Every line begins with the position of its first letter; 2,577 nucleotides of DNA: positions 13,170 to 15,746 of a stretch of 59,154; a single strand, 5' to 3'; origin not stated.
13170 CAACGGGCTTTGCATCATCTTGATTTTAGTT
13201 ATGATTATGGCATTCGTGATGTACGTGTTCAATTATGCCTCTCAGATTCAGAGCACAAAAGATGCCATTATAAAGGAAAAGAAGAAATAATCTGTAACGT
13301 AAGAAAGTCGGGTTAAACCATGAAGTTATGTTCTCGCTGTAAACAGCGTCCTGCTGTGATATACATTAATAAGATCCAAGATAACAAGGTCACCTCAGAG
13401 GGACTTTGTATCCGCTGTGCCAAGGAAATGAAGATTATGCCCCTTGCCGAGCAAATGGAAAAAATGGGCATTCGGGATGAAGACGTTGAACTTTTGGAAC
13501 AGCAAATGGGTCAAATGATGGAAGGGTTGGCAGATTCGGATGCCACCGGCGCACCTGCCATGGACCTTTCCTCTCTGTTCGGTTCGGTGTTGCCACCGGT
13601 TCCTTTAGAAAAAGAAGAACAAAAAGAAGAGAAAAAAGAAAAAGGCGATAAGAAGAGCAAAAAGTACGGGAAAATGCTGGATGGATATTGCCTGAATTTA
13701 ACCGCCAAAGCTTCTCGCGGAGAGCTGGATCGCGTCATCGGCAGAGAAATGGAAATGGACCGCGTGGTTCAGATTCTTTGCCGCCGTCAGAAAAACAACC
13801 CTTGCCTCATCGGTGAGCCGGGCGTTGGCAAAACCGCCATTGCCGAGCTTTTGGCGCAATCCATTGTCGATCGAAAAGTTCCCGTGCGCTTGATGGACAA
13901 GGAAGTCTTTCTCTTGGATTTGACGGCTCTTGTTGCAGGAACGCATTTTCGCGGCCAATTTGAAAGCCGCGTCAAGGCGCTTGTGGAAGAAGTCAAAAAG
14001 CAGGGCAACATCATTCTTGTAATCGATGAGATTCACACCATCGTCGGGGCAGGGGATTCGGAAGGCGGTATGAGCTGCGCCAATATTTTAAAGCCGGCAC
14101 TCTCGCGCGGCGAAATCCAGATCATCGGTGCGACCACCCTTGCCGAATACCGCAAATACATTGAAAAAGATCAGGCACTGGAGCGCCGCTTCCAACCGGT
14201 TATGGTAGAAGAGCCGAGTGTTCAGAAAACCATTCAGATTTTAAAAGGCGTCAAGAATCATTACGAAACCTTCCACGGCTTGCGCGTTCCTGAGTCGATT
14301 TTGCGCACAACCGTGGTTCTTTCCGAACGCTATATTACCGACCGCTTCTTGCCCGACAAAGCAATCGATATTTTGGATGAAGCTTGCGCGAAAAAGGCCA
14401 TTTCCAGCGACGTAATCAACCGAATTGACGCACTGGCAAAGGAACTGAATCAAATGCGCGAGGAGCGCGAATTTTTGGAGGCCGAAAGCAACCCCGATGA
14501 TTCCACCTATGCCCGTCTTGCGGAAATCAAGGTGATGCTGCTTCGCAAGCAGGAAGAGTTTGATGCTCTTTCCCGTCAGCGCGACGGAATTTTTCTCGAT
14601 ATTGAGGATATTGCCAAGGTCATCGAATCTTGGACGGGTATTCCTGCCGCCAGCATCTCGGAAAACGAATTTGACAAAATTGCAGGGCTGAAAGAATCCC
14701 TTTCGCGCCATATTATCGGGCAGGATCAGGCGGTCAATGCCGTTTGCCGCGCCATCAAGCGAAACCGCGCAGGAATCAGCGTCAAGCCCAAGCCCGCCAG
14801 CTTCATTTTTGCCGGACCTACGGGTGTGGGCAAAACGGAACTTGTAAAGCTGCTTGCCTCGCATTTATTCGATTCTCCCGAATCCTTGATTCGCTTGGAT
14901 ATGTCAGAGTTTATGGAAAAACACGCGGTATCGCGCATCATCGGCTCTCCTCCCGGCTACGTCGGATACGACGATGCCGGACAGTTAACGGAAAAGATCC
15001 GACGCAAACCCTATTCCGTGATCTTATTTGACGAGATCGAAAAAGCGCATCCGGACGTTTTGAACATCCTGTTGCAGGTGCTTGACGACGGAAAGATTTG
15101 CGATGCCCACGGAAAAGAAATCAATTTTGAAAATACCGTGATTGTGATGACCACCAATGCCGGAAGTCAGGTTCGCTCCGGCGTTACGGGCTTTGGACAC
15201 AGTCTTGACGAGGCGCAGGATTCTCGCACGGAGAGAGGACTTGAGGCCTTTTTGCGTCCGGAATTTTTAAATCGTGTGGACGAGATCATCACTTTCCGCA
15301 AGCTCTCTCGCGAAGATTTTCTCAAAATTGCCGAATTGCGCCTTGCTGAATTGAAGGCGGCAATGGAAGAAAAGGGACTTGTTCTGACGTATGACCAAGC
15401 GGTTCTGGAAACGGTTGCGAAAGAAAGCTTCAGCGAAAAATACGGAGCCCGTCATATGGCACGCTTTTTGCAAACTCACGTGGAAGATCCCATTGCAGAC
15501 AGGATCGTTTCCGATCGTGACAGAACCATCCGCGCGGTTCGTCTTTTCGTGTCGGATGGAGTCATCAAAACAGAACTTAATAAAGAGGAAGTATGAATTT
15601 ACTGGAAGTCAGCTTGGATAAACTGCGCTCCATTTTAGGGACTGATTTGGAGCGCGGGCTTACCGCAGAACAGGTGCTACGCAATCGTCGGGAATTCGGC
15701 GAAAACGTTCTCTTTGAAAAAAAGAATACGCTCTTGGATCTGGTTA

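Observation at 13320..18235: ClpX-type zinc ribbon fused to a ClpC-like double AAA+ unfoldase, translationally coupled to a catalytically dead P-type ATPase paralog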

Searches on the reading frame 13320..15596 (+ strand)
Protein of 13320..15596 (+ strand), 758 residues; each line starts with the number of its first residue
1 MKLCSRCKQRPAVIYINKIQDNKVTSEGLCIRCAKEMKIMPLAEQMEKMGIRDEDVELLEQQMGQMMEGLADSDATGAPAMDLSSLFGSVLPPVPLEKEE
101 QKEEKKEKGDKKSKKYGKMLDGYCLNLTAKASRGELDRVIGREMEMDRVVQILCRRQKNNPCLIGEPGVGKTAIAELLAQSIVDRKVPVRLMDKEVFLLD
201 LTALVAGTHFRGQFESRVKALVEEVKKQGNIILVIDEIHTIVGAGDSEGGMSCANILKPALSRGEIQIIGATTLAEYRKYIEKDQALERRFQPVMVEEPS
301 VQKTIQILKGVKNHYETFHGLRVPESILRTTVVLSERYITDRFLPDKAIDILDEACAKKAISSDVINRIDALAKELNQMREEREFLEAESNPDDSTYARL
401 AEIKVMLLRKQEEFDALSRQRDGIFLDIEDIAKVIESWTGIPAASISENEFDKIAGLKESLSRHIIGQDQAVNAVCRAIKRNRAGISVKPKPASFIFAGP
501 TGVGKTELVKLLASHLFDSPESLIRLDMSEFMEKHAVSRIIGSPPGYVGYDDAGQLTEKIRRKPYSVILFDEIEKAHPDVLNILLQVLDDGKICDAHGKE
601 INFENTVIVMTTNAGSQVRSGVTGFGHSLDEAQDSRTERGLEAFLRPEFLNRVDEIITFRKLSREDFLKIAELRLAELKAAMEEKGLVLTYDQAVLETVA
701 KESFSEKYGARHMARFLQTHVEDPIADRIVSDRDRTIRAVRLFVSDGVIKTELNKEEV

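Call 3: search_protein_families(library=pfam, proteins=[window:13320-15596:+], max_evalue=0.01)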
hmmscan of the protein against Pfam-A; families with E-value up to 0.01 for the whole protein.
window:13320-15596:+ (758 aa): 33 families (the best 25 are shown)
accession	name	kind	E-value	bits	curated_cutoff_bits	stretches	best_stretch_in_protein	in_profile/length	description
PF07724.20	AAA_2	-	4.7e-65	219.1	27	1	493-656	4-166/166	AAA domain (Cdc48 subfamily)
PF17871.7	AAA_lid_9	-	2.3e-29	101.8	22.8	1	300-395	1-97/104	AAA lid domain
PF00004.35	AAA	-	2.9e-26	92.9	21.2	2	162-277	2-111/131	ATPase family associated with various cellular activities (AAA)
PF07728.20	AAA_5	-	1.1e-20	74.5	22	2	495-616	2-125/139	AAA domain (dynein-related subfamily)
PF10431.15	ClpB_D2-small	-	2.4e-17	63.2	21.9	1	662-733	1-72/81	C-terminal, D2-small domain, of ClpB protein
PF13401.12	AAA_22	-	7.4e-13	49.4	27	2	157-247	4-97/130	AAA domain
PF13191.12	AAA_16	-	1.6e-11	45.5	32.6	1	138-187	1-53/167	AAA ATPase domain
PF00158.32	Sigma54_activat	-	2.3e-09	37.6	20.2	1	466-613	2-142/168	Sigma-54 interaction domain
PF13173.12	AAA_14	-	1.4e-07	32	27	0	496-591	6-88/129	AAA domain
PF20720.3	nSTAND3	-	2.5e-07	30.9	27.2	1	157-189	16-49/155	Novel STAND NTPase 3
PF05621.17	TniB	-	5.7e-07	29.6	22.4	1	188-297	78-185/189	Bacterial TniB protein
PF06414.18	Zeta_toxin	-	1.9e-06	27.9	22.3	1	489-535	13-58/199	Zeta toxin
PF01695.23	IstB_IS21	-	8.2e-06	25.9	24.1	1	156-238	90-162/238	IstB-like ATP binding protein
PF01637.24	ATPase_2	-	1.2e-05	25.7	33.2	0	211-242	91-123/225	ATPase domain predominantly from Archaea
PF05496.18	RuvB_N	-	2.7e-05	24.4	27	0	162-182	37-57/159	Holliday junction DNA helicase RuvB P-loop domain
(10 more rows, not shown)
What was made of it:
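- On ClpE (Clp/HSP100 subfamily): AAA_lid_9 is present (call 3).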

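Call 4: search_protein_families(library=ncbifam, proteins=[window:13320-15596:+], max_evalue=0.001)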
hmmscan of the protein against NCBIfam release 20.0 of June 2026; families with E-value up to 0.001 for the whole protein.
window:13320-15596:+ (758 aa): 38 families (the best 25 are shown)
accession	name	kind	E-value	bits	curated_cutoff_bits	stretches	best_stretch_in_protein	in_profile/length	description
TIGR03346.1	chaperone_ClpB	equivalog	2.7e-235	783.6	1232.1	2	428-749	530-850/853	ATP-dependent chaperone ClpB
TIGR02639.1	ClpA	equivalog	6.5e-210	699.1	993.15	1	98-730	146-720/734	ATP-dependent Clp protease ATP-binding subunit ClpA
TIGR03345.1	VI_ClpV1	equivalog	1.1e-196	655.9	884.95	2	97-419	147-471/852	type VI secretion system ATPase TssH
NF008118.0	PRK10865.1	equivalog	1.3e-194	648.6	1417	2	430-749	535-853/857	ATP-dependent chaperone ClpB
NF033606.1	heat_AAA_ClpK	exception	3.6e-182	607.6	1900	1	113-728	258-882/949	heat shock survival AAA family ATPase ClpK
NF033607.0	disagg_AAA_ClpG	exception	1.3e-172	576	1900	1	117-731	241-863/932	AAA family protein disaggregase ClpG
NF008263.0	PRK11034.1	equivalog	1.9e-162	541.9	1350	2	101-360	151-410/758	ATP-dependent Clp protease ATP-binding subunit ClpA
NF003745.1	PRK05342.1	equivalog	3.2e-12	46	359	0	448-516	56-133/418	ATP-dependent Clp protease ATP-binding subunit ClpX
TIGR03922.1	T7SS_EccA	equivalog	6.5e-09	34.9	466.65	1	156-293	310-444/557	type VII secretion AAA-ATPase EccA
TIGR00382.1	clpX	equivalog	1.1e-08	34.5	370.75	0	447-516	62-141/414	ATP-dependent protease ATP-binding subunit ClpX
NF003229.0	PRK04195.1-5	equivalog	4.2e-08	32.3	280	1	465-578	19-117/413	replication factor C large subunit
NF005304.0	PRK06835.1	equivalog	6.9e-08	31.9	215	0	489-534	181-225/330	ATP-binding protein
TIGR02881.1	spore_V_K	equivalog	1.3e-07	31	422.95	0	163-316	47-195/261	stage V sporulation protein K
TIGR02397.1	dnaX_nterm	equivalog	2e-07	30.6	250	1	464-516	15-60/355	DNA polymerase III subunit gamma/tau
TIGR02902.1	spore_lonB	equivalog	3.3e-07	29.3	723.3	0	464-593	66-204/531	ATP-dependent protease LonB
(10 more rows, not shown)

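Call 16: find_homologous_proteins(query=window:13320-15596:+, max_evalue=1e-30)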
Query window:13320-15596:+ (758 aa): 8000 proteins with E <= 1e-30 among 8000 candidates; the best 120 are listed.
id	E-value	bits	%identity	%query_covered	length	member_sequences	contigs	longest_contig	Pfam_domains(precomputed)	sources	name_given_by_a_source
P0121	0.0e+0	1661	100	100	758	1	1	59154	PF13173.13,PF00004.36,PF13401.13,PF17871.8,PF01637.25,PF07728.21,PF13191.13,PF06414.19,PF01695.24,PF00158.33,PF07724.21,PF05621.18,PF10431.16,PF20720.4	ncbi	-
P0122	0.0e+0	1363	81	100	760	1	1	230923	PF13173.13,PF00004.36,PF13401.13,PF17871.8,PF13238.13,PF05496.19,PF06309.18,PF07728.21,PF04851.22,PF13191.13,PF06414.19,PF00158.33,PF07724.21,PF12775.14,PF00910.29,PF05621.18,PF10431.16,PF20720.4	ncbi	-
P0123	0.0e+0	1323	79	100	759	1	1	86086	PF13173.13,PF00004.36,PF13401.13,PF17871.8,PF13238.13,PF05496.19,PF01637.25,PF06309.18,PF07728.21,PF13191.13,PF06414.19,PF00158.33,PF07724.21,PF12775.14,PF00910.29,PF05621.18,PF10431.16,PF20720.4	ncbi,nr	ncbi:MAG: ATP-dependent Clp protease ATP-binding subunit [Clostridia bacterium]|nr:ATP-dependent Clp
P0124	0.0e+0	1316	79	100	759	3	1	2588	PF13173.13,PF00004.36,PF13401.13,PF17871.8,PF01637.25,PF07728.21,PF04851.22,PF13191.13,PF06414.19,PF00158.33,PF07724.21,PF12775.14,PF05729.19,PF00910.29,PF05621.18,PF10431.16,PF20720.4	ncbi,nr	ncbi:MAG: ATP-dependent Clp protease ATP-binding subunit [Clostridia bacterium]|nr:ATP-dependent Clp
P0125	0.0e+0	1297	79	100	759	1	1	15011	PF13173.13,PF00004.36,PF13401.13,PF17871.8,PF13238.13,PF01637.25,PF06309.18,PF07728.21,PF04851.22,PF13191.13,PF06414.19,PF00158.33,PF07724.21,PF12775.14,PF00910.29,PF05621.18,PF01078.28,PF10431.16,PF20720.4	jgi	-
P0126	0.0e+0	1292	77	100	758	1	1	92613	PF13173.13,PF00004.36,PF13401.13,PF17871.8,PF06309.18,PF07728.21,PF04851.22,PF13191.13,PF06414.19,PF00158.33,PF07724.21,PF12775.14,PF00910.29,PF05621.18,PF10431.16,PF20720.4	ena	-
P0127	0.0e+0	1286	77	99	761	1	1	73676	PF13173.13,PF00004.36,PF13401.13,PF17871.8,PF13238.13,PF05496.19,PF01637.25,PF06309.18,PF07728.21,PF04851.22,PF13191.13,PF06414.19,PF00158.33,PF07724.21,PF12775.14,PF05729.19,PF00910.29,PF05621.18,PF10431.16,PF20720.4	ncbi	-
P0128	0.0e+0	1284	76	99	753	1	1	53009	PF00004.36,PF13401.13,PF17871.8,PF01637.25,PF07728.21,PF04851.22,PF13191.13,PF06414.19,PF00158.33,PF07724.21,PF12775.14,PF00910.29,PF05621.18,PF10431.16,PF20720.4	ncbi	-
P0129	0.0e+0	1278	76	100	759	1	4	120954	PF13173.13,PF00004.36,PF13401.13,PF17871.8,PF13238.13,PF01637.25,PF06309.18,PF07728.21,PF04851.22,PF13191.13,PF06414.19,PF00158.33,PF07724.21,PF12775.14,PF05729.19,PF00910.29,PF05621.18,PF01078.28,PF10431.16,PF20720.4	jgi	-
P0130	0.0e+0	1277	77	100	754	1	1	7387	PF13173.13,PF00004.36,PF13401.13,PF17871.8,PF13238.13,PF01637.25,PF06309.18,PF07728.21,PF04851.22,PF13191.13,PF06414.19,PF00158.33,PF07724.21,PF12775.14,PF13521.13,PF00910.29,PF05621.18,PF10431.16,PF20720.4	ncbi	-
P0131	0.0e+0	1274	76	100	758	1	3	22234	PF13173.13,PF00004.36,PF13401.13,PF17871.8,PF13238.13,PF01637.25,PF06309.18,PF07728.21,PF04851.22,PF13191.13,PF06414.19,PF13479.13,PF00158.33,PF07724.21,PF12775.14,PF05729.19,PF00910.29,PF05621.18,PF10431.16,PF20720.4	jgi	-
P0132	0.0e+0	1273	76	100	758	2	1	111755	PF13173.13,PF00004.36,PF13401.13,PF17871.8,PF13238.13,PF06309.18,PF07728.21,PF04851.22,PF13191.13,PF06414.19,PF00158.33,PF07724.21,PF12775.14,PF05729.19,PF00910.29,PF05621.18,PF10431.16,PF20720.4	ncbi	-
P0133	0.0e+0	1272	75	100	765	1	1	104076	PF13173.13,PF00004.36,PF13401.13,PF17871.8,PF13238.13,PF06309.18,PF07728.21,PF13191.13,PF06414.19,PF00158.33,PF07724.21,PF12775.14,PF00910.29,PF05621.18,PF10431.16,PF20720.4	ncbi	-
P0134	0.0e+0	1269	77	98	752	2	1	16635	PF13173.13,PF00004.36,PF13401.13,PF17871.8,PF13238.13,PF01637.25,PF06309.18,PF07728.21,PF13191.13,PF06414.19,PF00158.33,PF07724.21,PF12775.14,PF05729.19,PF00910.29,PF05621.18,PF10431.16,PF20720.4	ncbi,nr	ncbi:MAG: ATP-dependent Clp protease ATP-binding subunit [Clostridia bacterium]|nr:ATP-dependent Clp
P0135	0.0e+0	1269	76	98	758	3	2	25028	PF13173.13,PF00004.36,PF13401.13,PF17871.8,PF13238.13,PF01637.25,PF06309.18,PF07728.21,PF04851.22,PF13191.13,PF06414.19,PF01695.24,PF00158.33,PF07724.21,PF12775.14,PF00910.29,PF05621.18,PF01078.28,PF10431.16,PF20720.4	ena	-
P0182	2.3e-294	997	59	99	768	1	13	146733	PF13173.13,PF00004.36,PF13401.13,PF17871.8,PF05496.19,PF07728.21,PF04851.22,PF13191.13,PF06414.19,PF01695.24,PF00158.33,PF07724.21,PF05729.19,PF00910.29,PF05621.18,PF01078.28,PF10431.16,PF20720.4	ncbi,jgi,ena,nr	ncbi:MAG: ATP-dependent Clp protease ATP-binding subunit [Ruminococcaceae bacterium]|nr:ATP-dependen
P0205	5.7e-291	985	58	99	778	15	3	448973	PF13173.13,PF00004.36,PF13401.13,PF17871.8,PF13238.13,PF05496.19,PF01637.25,PF06309.18,PF07728.21,PF04851.22,PF13191.13,PF06414.19,PF00158.33,PF07724.21,PF12775.14,PF05729.19,PF00910.29,PF05621.18,PF01078.28,PF10431.16,PF20720.4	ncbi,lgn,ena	-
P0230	3.2e-287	973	58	99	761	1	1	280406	PF00004.36,PF13401.13,PF17871.8,PF13238.13,PF05496.19,PF07728.21,PF04851.22,PF13191.13,PF00158.33,PF07724.21,PF07726.18,PF05621.18,PF01078.28,PF10431.16,PF20720.4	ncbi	-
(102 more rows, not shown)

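Call 17: find_encoding_contigs(protein=P0205, flank=7000, max_places=1)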
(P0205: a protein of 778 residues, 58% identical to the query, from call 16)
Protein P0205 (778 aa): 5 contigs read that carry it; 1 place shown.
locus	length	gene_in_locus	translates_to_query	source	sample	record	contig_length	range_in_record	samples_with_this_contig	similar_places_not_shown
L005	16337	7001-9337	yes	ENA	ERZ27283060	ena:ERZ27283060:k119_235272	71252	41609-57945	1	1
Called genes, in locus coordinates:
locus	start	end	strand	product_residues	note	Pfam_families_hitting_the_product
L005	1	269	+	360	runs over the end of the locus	PF05673:DUF815 (faint), PF06068:TIP49 (faint), PF01078:Mg_chelatase (faint), PF05496:RuvB_N, PF00004:AAA, PF07728:AAA_5, PF17864:AAA_lid_4, PF05491:WHD_RuvB, +1 more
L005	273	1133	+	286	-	PF10672:Methyltrans_SAM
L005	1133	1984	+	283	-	PF00005:ABC_tran, PF02463:SMC_N, PF13304:AAA_21 (faint)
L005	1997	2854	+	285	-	PF00005:ABC_tran, PF02463:SMC_N (weak), PF13304:AAA_21 (weak)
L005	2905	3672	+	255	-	PF02361:CbiQ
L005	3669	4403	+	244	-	PF01416:PseudoU_synth_1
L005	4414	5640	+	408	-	PF18975:DUF5711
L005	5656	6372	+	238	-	PF02674:Colicin_V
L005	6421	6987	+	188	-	PF01066:CDP-OH_P_transf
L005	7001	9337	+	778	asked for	PF13191:AAA_16 (weak), PF00004:AAA, PF17871:AAA_lid_9, PF00158:Sigma54_activat, PF00004:AAA, PF07724:AAA_2, PF07728:AAA_5, PF10431:ClpB_D2-small, +14 more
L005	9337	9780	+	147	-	PF04246:RseC_MucC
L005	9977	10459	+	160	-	PF02620:YceD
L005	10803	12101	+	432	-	PF17820:PDZ_6, PF19238:Radical_SAM_2, PF04459:DUF512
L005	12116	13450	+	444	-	PF00071:Ras (faint), PF01926:MMR_HSR1, PF02421:FeoB_N, PF04548:AIG1 (weak), PF01926:MMR_HSR1, PF02421:FeoB_N, PF00009:GTP_EFTU, PF14714:KH_dom-like, +3 more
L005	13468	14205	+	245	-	PF02660:G3P_acyltransf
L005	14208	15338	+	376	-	PF00037:Fer4 (faint), PF04015:DUF362, PF13187:Fer4_9 (faint), PF12838:Fer4_7, PF13237:Fer4_10 (weak), PF14697:Fer4_21 (weak)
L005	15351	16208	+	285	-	PF00288:GHMP_kinases_N, PF08544:GHMP_kinases_C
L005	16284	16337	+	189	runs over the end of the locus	PF09551:Spore_II_R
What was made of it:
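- L005 lost the pump but kept Clp (call 17).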

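Call 18: find_encoding_contigs(protein=P0182, flank=7000, max_places=1)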
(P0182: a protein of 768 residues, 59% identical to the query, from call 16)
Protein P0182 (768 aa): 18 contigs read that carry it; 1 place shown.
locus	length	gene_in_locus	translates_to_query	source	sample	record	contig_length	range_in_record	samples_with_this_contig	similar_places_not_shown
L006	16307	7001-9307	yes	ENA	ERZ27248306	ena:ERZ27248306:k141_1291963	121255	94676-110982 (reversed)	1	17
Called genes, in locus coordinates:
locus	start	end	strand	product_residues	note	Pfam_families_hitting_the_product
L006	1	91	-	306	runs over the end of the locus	PF00849:PseudoU_synth_2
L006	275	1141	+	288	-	PF10672:Methyltrans_SAM, PF03602:Cons_hypoth95, PF09445:Methyltransf_15 (weak)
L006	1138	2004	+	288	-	PF00005:ABC_tran, PF02463:SMC_N, PF13304:AAA_21 (faint)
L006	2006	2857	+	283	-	PF00005:ABC_tran, PF02463:SMC_N (faint), PF13175:AAA_15 (weak), PF13304:AAA_21 (weak)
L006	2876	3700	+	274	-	PF02361:CbiQ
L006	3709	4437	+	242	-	PF01416:PseudoU_synth_1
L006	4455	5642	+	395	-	PF18975:DUF5711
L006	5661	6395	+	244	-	PF02674:Colicin_V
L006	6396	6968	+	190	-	PF01066:CDP-OH_P_transf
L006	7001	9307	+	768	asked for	PF00158:Sigma54_activat (faint), PF13191:AAA_16 (weak), PF00004:AAA, PF17871:AAA_lid_9, PF07724:AAA_2, PF00004:AAA, PF07728:AAA_5, PF10431:ClpB_D2-small, +11 more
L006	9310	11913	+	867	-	PF00122:E1-E2_ATPase, PF13246:Cation_ATPase, PF00689:Cation_ATPase_C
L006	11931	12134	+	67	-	PF08984:DUF1858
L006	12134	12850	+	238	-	PF12847:Methyltransf_18, PF04816:TrmK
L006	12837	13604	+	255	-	PF01784:DUF34_NIF3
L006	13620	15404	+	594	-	PF05833:NFACT_N, PF05670:NFACT-R_1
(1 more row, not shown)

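Call 19: find_encoding_contigs(protein=P0230, flank=7000, max_places=1)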
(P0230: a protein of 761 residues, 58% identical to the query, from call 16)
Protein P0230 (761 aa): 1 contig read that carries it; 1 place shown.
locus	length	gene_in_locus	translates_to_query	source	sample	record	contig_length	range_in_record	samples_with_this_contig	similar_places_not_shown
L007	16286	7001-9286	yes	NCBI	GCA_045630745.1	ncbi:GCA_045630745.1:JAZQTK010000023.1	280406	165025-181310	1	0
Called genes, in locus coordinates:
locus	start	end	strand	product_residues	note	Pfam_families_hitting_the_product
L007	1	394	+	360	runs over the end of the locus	PF06068:TIP49 (faint), PF01078:Mg_chelatase (faint), PF05496:RuvB_N, PF00004:AAA, PF07728:AAA_5, PF17864:AAA_lid_4, PF05491:WHD_RuvB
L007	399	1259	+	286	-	PF10672:Methyltrans_SAM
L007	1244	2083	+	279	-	PF00005:ABC_tran, PF02463:SMC_N, PF13175:AAA_15, PF13304:AAA_21 (faint)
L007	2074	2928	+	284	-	PF02463:SMC_N (faint), PF00005:ABC_tran, PF13304:AAA_21 (faint)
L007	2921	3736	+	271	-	PF02361:CbiQ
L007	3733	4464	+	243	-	PF01416:PseudoU_synth_1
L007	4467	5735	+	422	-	PF18975:DUF5711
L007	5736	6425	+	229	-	PF02674:Colicin_V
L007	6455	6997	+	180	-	PF01066:CDP-OH_P_transf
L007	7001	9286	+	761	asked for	PF13191:AAA_16 (weak), PF13401:AAA_22 (weak), PF00004:AAA, PF17871:AAA_lid_9, PF07724:AAA_2, PF00004:AAA, PF07728:AAA_5, PF10431:ClpB_D2-small, +8 more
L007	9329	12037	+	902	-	PF00690:Cation_ATPase_N, PF00122:E1-E2_ATPase, PF13246:Cation_ATPase, PF00689:Cation_ATPase_C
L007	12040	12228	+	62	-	PF08984:DUF1858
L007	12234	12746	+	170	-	PF01741:MscL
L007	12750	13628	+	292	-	PF00480:ROK (faint), PF01869:BcrAD_BadFG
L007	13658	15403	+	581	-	PF07973:tRNA_SAD, PF00587:tRNA-synt_2b, PF03129:HGTP_anticodon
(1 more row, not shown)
